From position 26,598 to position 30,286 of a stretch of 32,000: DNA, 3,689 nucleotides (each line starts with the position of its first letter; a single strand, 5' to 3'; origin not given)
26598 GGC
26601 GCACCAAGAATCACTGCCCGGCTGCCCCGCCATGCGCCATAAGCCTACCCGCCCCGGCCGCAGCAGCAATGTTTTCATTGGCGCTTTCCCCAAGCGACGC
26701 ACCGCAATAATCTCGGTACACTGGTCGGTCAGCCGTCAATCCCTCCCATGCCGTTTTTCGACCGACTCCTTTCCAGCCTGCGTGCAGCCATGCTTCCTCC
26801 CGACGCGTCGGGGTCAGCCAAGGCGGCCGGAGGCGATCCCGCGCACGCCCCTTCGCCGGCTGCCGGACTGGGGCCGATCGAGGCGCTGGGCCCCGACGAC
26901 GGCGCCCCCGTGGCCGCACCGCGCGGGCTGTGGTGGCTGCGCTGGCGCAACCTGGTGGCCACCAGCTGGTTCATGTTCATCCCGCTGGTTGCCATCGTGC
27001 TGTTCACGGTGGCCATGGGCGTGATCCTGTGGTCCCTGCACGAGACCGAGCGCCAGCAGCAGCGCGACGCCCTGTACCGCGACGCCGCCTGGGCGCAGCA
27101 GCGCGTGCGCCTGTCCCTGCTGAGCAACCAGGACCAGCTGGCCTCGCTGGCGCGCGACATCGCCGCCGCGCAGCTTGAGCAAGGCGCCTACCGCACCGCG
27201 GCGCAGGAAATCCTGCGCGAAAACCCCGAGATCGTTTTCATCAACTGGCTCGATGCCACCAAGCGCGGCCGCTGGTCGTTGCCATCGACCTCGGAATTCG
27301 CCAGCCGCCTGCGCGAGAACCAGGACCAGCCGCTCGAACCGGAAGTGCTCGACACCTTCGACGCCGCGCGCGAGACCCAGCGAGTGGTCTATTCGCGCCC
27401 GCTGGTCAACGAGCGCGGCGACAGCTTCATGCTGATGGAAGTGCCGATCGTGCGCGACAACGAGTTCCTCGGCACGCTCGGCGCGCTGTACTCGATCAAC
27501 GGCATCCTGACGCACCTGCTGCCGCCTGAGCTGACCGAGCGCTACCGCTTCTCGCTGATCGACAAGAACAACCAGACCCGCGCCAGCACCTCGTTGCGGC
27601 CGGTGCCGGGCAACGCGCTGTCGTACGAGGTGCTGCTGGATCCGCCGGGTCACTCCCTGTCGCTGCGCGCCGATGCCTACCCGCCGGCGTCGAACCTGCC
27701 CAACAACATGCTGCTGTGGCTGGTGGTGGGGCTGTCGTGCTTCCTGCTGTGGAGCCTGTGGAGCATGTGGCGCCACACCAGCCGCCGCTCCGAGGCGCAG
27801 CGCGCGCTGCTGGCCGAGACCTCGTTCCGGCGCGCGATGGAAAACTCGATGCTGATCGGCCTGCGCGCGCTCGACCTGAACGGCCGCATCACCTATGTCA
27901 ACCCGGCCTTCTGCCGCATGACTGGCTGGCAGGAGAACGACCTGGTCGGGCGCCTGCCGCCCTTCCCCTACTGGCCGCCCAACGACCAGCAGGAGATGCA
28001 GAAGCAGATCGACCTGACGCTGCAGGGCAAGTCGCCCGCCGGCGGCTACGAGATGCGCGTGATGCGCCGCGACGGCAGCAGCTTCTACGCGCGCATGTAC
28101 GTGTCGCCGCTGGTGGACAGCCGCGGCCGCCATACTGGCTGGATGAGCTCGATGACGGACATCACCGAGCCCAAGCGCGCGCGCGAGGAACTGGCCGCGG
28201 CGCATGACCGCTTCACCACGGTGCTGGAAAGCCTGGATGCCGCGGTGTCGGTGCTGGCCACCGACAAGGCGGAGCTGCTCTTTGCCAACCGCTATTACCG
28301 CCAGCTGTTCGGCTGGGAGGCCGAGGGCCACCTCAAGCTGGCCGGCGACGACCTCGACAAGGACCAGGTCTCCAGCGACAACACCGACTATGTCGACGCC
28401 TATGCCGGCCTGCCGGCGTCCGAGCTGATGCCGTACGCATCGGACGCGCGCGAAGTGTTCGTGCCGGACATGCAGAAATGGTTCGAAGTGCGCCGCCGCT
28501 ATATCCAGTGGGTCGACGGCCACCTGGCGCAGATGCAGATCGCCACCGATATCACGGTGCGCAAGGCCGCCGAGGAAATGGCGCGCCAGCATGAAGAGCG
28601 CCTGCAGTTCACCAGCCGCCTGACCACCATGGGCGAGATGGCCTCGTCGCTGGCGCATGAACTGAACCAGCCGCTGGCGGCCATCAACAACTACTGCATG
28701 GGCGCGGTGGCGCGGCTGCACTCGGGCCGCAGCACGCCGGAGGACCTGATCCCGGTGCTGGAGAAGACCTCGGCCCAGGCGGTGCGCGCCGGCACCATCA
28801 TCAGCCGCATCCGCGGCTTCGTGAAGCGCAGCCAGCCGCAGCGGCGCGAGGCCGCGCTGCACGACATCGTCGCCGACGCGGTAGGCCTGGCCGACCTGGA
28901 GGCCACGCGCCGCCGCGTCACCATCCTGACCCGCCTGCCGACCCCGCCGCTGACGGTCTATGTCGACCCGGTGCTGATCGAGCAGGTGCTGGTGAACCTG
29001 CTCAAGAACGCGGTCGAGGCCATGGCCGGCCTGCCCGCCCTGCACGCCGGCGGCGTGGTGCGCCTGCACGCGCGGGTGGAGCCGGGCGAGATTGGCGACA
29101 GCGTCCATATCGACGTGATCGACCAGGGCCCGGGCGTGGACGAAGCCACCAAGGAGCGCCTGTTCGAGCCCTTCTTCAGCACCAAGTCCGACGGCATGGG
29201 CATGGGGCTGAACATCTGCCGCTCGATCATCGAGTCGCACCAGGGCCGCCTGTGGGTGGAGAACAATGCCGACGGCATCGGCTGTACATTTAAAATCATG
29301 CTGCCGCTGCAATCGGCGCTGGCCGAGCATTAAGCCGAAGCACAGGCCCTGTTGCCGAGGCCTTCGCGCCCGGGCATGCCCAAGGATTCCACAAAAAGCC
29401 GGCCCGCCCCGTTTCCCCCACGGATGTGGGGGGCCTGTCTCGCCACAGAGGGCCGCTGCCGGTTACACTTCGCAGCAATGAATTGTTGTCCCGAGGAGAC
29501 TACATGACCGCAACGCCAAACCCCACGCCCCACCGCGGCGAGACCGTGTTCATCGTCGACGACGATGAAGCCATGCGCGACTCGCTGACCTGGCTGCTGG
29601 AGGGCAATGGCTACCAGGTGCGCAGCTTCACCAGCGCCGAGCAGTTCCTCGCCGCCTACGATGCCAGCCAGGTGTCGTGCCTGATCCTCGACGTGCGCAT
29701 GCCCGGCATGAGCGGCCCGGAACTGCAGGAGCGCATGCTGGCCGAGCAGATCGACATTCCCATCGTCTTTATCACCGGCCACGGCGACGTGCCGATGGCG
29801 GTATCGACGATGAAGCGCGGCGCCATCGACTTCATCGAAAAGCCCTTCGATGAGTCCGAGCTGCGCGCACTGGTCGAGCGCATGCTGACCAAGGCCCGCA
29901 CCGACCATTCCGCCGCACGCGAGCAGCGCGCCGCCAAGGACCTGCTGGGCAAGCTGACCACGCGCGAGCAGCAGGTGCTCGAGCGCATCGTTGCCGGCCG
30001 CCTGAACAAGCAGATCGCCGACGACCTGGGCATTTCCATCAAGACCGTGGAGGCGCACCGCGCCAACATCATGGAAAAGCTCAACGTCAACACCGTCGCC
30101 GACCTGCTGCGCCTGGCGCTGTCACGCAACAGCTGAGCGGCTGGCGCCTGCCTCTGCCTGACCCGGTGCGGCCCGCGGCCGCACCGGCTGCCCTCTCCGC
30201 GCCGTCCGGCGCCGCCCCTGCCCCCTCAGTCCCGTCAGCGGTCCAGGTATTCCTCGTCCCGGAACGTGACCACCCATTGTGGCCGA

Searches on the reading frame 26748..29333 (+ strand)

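Call 43: search_protein_families(library=pfam, proteins=[window:26748-29333:+], max_evalue=0.0001)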
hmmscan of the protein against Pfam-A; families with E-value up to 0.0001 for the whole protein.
window:26748-29333:+ (861 aa): 8 families
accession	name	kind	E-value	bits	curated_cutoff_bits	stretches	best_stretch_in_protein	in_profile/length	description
PF00989.32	PAS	-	2.4e-23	82.7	22.6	1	360-472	2-113/113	PAS fold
PF02518.31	HATPase_c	-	1e-22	81.1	26.4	1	740-855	2-110/111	Histidine kinase-, DNA gyrase B-, and HSP90-like ATPase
PF13426.13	PAS_9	-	7.2e-15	55.6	27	1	375-474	7-103/103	PAS domain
PF13188.13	PAS_8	-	7.3e-15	54.7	21.8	1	360-415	3-58/65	PAS domain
PF08448.16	PAS_4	-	1.4e-13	51.5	23.1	1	372-477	8-110/110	PAS fold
PF08447.18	PAS_3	-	4.1e-08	33.8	25.6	1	382-466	2-86/89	PAS fold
PF00512.31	HisKA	-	6.8e-06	26.5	26.9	1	628-694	2-63/66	His Kinase A (phospho-acceptor) domain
PF02743.24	dCache_1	-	1.5e-05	25.1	45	1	124-291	26-189/240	Cache domain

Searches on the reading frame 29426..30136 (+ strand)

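Call 43: search_protein_families(library=pfam, proteins=[window:29426-30136:+], max_evalue=0.0001)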
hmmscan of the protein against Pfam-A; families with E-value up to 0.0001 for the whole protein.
window:29426-30136:+ (236 aa): 3 families
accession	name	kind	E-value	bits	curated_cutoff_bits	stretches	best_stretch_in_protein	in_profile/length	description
PF00072.30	Response_reg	-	4.6e-31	107.7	30.2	1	41-150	1-110/111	Response regulator receiver domain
PF00196.25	GerE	-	6.7e-20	70.9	23.5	1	177-231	3-57/57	Bacterial regulatory proteins, luxR family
PF08281.18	Sigma70_r4_2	-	1.5e-05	25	25.7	1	170-219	4-54/54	Sigma-70, region 4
